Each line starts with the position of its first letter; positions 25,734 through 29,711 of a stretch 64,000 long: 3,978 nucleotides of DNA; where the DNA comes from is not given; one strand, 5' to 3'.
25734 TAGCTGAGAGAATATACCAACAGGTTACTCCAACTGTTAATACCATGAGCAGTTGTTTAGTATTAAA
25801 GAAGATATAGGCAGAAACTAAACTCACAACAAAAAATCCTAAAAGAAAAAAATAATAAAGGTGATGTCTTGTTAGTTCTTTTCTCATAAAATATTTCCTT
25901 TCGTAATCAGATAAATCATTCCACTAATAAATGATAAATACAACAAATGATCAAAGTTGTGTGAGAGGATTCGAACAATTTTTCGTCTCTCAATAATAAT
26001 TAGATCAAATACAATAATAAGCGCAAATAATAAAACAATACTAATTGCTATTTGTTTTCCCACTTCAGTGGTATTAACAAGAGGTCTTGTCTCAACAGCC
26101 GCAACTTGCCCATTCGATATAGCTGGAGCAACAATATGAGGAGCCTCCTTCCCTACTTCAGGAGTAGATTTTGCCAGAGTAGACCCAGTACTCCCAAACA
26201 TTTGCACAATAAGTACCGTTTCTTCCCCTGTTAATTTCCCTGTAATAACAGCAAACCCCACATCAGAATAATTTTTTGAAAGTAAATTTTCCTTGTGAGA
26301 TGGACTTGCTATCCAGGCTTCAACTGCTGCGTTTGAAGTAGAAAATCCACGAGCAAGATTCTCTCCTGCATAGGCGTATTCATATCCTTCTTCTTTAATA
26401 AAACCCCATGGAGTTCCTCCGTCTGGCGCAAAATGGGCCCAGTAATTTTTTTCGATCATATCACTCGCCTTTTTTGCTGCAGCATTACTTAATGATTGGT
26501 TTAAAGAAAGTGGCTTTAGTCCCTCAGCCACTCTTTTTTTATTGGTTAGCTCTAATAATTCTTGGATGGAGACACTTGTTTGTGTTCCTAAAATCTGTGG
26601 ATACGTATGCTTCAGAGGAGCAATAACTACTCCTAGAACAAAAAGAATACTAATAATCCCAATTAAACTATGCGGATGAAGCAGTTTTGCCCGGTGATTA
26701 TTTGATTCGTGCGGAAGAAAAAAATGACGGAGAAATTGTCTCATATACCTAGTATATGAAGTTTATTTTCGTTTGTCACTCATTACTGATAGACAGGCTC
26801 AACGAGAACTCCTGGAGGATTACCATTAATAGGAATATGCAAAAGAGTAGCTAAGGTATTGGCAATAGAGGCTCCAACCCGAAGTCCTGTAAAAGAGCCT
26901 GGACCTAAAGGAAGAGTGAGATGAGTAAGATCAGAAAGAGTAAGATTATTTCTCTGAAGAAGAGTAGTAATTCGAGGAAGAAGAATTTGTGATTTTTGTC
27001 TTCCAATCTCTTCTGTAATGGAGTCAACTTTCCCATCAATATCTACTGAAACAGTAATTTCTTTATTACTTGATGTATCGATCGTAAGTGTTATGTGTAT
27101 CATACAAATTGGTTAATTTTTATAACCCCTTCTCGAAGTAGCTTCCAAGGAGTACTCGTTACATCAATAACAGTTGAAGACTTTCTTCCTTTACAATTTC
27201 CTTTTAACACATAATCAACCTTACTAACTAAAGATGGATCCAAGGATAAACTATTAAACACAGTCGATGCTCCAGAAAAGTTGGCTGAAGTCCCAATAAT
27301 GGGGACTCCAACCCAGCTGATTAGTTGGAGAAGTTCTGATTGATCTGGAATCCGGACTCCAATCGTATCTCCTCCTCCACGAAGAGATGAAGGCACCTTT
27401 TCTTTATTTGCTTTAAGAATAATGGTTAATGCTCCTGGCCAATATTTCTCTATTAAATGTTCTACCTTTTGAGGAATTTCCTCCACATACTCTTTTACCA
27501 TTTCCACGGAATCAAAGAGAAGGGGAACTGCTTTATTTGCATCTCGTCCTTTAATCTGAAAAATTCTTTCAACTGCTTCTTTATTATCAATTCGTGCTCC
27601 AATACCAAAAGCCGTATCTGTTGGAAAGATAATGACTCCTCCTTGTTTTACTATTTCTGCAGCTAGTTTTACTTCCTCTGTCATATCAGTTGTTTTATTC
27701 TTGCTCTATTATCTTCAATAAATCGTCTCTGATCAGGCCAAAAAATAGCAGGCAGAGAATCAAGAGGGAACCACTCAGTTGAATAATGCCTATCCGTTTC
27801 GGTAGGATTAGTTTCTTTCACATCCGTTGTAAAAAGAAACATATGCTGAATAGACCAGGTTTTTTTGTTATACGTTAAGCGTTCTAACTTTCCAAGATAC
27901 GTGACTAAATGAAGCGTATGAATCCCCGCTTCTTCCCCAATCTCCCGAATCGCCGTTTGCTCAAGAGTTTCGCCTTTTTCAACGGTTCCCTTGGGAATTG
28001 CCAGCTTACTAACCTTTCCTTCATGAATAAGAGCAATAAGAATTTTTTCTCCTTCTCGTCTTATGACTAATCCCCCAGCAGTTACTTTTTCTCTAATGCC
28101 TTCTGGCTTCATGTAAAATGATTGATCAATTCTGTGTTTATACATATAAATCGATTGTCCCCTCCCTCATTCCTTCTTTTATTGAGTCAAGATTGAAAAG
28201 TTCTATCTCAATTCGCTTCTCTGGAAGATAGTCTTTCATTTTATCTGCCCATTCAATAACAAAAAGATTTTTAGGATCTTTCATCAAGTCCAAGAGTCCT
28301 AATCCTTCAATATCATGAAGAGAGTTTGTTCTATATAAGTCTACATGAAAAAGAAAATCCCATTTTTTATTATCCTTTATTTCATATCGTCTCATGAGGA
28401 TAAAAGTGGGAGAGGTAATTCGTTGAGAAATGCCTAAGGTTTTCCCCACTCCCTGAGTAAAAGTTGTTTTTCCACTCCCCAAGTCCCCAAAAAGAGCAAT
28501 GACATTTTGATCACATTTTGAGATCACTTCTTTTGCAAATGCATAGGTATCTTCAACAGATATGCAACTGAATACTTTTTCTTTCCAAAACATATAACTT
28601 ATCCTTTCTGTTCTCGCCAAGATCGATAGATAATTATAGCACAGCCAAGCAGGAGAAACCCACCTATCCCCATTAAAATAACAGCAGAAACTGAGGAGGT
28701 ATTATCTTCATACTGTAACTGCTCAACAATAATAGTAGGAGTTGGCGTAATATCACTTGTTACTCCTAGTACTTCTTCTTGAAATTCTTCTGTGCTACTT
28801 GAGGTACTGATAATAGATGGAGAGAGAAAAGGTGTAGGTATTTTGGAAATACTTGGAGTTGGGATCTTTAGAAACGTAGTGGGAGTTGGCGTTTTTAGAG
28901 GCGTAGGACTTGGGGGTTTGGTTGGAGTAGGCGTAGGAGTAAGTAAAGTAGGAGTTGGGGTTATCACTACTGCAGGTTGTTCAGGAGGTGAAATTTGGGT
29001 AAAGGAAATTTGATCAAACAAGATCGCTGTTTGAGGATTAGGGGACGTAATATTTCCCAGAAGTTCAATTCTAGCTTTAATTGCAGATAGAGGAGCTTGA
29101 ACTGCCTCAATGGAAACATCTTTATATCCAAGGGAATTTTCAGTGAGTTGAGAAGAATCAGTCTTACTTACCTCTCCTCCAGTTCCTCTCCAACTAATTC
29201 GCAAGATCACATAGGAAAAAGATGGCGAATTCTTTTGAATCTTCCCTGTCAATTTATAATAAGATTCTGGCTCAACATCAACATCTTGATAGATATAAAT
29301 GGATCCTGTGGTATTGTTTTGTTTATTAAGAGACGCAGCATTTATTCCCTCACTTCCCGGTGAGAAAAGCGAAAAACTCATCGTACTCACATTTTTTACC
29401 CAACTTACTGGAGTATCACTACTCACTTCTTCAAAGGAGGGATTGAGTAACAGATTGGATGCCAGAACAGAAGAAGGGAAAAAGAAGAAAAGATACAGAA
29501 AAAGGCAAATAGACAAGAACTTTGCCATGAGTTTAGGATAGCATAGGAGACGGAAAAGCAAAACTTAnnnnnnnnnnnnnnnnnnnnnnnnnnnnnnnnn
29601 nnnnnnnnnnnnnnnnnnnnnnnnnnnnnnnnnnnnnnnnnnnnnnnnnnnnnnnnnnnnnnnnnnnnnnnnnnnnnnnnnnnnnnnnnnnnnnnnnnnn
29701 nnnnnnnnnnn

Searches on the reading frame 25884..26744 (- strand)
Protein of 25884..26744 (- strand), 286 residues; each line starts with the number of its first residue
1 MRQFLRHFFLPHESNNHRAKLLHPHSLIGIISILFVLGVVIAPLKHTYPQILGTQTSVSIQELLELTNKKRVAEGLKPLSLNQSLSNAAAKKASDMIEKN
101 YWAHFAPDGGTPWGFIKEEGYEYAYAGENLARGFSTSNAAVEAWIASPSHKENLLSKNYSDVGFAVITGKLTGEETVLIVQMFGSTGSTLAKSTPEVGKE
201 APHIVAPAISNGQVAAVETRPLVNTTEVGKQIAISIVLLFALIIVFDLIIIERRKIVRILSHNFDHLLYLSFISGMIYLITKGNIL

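Call 53: search_protein_families(library=pfam, proteins=[window:25884-26744:-], max_evalue=0.00001)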
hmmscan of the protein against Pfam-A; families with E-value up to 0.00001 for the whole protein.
window:25884-26744:- (286 aa): 1 family
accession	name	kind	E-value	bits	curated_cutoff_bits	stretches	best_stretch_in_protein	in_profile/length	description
PF00188.32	CAP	-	6.1e-19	69.4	21.1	1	64-179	1-113/117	Cysteine-rich secretory protein family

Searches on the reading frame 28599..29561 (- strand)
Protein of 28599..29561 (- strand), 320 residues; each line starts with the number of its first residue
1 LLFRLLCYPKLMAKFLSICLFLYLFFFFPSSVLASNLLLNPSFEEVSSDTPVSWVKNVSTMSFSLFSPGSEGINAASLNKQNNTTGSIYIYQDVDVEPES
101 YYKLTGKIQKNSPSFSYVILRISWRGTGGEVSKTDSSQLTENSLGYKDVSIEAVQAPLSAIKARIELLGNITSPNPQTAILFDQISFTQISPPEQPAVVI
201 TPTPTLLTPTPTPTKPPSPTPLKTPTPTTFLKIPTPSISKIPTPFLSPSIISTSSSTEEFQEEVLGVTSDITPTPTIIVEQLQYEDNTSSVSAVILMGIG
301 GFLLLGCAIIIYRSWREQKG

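Call 3: search_protein_families(library=pfam, proteins=[window:28599-29561:-], max_evalue=1)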
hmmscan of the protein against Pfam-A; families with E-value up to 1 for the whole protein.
window:28599-29561:- (320 aa): 2 families
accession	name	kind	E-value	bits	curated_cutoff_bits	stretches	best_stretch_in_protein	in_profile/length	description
PF10661.14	EssA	-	0.13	12.5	24.1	1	255-312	86-141/147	WXG100 protein secretion system (Wss), protein EssA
PF10513.14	EPL1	-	0.24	12.4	25.4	1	210-262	71-121/166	Enhancer of polycomb-like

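Call 4: search_protein_families(library=ncbifam, proteins=[window:28599-29561:-], max_evalue=1)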
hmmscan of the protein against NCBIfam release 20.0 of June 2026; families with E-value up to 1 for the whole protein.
window:28599-29561:- (320 aa): 1 family
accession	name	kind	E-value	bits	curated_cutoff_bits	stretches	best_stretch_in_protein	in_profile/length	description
TIGR03927.1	T7SS_EssA_Firm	equivalog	0.0038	17.1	32.45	1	252-312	86-143/151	type VII secretion protein EssA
